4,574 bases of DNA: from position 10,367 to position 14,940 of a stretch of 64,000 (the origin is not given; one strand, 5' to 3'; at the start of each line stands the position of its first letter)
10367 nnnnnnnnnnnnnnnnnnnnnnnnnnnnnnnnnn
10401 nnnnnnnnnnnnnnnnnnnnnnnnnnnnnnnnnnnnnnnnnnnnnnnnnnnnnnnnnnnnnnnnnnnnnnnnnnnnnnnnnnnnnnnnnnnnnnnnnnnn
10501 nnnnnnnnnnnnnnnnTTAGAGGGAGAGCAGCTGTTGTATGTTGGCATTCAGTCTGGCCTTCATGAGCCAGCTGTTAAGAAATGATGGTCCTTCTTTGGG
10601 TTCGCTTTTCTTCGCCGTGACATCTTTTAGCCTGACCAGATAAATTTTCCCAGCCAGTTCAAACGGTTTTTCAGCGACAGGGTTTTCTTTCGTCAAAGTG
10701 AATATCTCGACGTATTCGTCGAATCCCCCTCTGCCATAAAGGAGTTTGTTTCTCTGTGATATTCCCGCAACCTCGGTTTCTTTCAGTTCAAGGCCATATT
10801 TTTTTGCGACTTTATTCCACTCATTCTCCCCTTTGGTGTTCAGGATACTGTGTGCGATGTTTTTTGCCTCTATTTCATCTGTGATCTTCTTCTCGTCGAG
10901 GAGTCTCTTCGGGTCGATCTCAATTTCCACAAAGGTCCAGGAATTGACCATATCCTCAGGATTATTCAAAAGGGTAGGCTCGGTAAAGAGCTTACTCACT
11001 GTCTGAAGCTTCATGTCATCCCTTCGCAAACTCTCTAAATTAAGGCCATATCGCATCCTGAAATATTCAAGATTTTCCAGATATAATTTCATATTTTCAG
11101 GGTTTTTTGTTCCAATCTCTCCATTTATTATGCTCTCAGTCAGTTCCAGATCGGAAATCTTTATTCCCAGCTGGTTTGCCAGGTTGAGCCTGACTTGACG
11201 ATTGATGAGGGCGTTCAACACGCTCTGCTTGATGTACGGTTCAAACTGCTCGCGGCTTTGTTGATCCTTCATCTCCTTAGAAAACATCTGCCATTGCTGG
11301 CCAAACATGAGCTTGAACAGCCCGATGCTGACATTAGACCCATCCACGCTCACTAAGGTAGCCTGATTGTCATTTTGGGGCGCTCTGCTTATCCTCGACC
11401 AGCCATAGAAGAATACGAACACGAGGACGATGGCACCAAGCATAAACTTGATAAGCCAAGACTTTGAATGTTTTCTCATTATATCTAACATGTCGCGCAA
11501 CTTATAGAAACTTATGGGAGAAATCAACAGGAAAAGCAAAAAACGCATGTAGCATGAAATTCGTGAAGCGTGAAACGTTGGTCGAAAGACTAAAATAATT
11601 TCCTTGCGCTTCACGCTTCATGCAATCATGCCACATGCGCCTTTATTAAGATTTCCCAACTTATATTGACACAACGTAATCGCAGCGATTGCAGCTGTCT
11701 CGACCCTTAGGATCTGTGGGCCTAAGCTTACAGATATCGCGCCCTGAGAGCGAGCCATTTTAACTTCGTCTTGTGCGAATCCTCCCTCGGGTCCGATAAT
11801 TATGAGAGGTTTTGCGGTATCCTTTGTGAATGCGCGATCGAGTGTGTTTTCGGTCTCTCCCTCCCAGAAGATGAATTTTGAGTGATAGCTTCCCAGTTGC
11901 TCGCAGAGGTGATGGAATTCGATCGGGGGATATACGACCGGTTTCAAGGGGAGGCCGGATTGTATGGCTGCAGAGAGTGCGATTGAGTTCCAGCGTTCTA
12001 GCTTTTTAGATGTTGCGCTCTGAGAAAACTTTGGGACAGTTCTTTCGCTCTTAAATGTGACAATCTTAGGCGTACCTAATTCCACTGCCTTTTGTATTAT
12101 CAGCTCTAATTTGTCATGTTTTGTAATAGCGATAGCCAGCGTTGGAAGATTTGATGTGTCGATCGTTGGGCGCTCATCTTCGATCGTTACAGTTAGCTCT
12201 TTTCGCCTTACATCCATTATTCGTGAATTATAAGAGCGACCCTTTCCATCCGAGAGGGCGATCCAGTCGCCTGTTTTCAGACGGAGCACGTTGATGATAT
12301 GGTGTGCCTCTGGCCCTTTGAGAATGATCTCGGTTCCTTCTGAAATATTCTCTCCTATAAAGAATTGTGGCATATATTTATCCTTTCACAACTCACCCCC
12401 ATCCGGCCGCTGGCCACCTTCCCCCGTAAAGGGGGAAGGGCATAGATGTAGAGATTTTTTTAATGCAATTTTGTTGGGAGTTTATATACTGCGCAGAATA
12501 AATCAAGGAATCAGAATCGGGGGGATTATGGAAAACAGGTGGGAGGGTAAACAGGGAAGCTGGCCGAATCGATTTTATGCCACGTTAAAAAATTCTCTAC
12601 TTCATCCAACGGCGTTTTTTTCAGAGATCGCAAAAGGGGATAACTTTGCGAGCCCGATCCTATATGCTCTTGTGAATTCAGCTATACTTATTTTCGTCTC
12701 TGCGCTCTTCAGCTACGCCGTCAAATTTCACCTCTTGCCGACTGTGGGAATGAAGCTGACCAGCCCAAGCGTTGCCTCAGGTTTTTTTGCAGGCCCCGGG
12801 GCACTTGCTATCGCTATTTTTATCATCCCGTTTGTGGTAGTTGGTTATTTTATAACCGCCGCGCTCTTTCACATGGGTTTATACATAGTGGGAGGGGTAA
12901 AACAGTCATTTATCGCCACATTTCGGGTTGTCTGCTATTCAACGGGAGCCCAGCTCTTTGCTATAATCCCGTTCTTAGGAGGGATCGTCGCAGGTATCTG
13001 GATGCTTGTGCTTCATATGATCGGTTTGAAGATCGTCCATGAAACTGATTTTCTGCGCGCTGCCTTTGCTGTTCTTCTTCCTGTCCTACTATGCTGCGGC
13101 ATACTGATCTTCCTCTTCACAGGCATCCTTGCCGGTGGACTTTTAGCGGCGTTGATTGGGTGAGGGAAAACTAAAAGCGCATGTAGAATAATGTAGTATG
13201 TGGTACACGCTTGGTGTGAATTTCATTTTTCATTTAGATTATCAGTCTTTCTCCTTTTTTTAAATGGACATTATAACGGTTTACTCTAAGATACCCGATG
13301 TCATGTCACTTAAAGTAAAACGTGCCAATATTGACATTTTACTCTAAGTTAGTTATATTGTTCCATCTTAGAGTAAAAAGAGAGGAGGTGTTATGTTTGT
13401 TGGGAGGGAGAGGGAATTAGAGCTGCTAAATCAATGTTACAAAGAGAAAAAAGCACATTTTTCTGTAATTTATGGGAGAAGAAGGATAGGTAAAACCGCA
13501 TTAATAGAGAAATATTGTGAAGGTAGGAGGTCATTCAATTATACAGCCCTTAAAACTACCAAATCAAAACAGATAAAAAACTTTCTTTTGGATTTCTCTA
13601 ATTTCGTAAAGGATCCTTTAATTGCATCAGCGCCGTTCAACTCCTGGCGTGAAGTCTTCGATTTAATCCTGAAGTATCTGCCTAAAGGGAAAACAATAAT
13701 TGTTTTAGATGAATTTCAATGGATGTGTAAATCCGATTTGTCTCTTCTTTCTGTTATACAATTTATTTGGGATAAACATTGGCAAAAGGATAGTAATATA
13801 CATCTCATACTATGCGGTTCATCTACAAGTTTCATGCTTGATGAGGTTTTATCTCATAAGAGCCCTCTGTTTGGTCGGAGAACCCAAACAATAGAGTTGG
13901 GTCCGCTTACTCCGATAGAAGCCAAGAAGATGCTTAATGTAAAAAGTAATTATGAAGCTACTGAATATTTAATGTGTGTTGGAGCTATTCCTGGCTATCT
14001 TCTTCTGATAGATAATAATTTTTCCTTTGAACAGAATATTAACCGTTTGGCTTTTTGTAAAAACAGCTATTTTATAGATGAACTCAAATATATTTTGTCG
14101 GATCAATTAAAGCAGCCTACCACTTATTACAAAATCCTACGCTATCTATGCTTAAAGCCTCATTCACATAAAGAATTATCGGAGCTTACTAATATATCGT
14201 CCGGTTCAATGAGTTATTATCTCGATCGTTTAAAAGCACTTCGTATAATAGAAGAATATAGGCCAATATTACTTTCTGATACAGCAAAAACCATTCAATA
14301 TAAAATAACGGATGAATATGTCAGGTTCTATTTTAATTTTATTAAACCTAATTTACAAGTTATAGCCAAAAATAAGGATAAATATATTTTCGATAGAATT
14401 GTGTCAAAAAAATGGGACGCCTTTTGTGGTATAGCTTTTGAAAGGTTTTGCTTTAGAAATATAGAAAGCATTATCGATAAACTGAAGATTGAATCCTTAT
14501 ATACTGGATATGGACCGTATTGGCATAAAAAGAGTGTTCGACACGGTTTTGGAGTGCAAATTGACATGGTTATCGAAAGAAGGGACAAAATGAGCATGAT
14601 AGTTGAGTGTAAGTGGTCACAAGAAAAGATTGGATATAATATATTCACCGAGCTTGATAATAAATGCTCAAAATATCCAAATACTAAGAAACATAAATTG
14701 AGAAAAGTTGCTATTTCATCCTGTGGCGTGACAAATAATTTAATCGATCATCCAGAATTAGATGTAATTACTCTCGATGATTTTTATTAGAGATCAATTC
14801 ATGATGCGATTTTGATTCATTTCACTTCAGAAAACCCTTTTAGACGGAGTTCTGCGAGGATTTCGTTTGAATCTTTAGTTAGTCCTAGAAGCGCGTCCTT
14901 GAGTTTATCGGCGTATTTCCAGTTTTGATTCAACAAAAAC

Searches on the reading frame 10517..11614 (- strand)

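Call 94: search_protein_families(library=pfam, proteins=[window:10517-11614:-], max_evalue=0.0001)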
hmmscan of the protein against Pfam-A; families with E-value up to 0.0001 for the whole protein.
window:10517-11614:- (365 aa): 2 families
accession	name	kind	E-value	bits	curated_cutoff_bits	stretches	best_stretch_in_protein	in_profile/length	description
PF13624.11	SurA_N_3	-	4.2e-21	75.9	27.2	1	42-165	1-120/162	SurA-like N-terminal domain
PF13623.11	SurA_N_2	-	3e-17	63.3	28.5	1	43-164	1-121/145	SurA-like N-terminal domain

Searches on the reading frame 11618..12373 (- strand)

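Call 94: search_protein_families(library=pfam, proteins=[window:11618-12373:-], max_evalue=0.0001)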
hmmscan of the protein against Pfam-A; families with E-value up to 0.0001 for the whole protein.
window:11618-12373:- (251 aa): 2 families
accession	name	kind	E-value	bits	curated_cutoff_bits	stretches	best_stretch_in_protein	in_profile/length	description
PF04452.19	Methyltrans_RNA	-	2.2e-46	157.9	23.9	1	78-235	8-164/165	RNA methyltransferase domain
PF20260.4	PUA_4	-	1.7e-10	41.3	23.9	1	18-65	1-48/48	RNA methyltransferase PUA domain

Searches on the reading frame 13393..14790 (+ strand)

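Call 11: search_protein_families(library=ncbifam, proteins=[window:13393-14790:+], max_evalue=0.00001)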
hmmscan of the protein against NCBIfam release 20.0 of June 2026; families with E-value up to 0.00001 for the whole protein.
window:13393-14790:+ (465 aa): 0 families

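Call 17: search_protein_families(library=pfam, proteins=[window:13393-14790:+], max_evalue=0.01)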
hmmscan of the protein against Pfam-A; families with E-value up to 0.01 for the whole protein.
window:13393-14790:+ (465 aa): 8 families
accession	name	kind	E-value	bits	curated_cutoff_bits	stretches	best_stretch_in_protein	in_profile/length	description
PF01637.24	ATPase_2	-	1.9e-22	80.6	33.2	1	2-203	1-222/225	ATPase domain predominantly from Archaea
PF03008.20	DUF234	-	6.9e-12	46.1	22.5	1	313-410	1-91/100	Archaea bacterial proteins of unknown function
PF13173.12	AAA_14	-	4.2e-09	36.9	27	1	24-173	5-124/129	AAA domain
PF13401.12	AAA_22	-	3.8e-08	34.2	27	1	20-143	4-123/130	AAA domain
PF13191.12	AAA_16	-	7.7e-08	33.5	32.6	1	2-120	2-153/167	AAA ATPase domain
PF01022.26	HTH_5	-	0.00011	22.4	22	1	247-287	6-46/47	Bacterial regulatory protein, arsR family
PF13412.12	HTH_24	-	0.001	19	21.9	1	247-286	7-47/48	Winged helix-turn-helix DNA-binding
PF12802.13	MarR_2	-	0.0014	19.2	27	1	244-287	6-51/61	MarR family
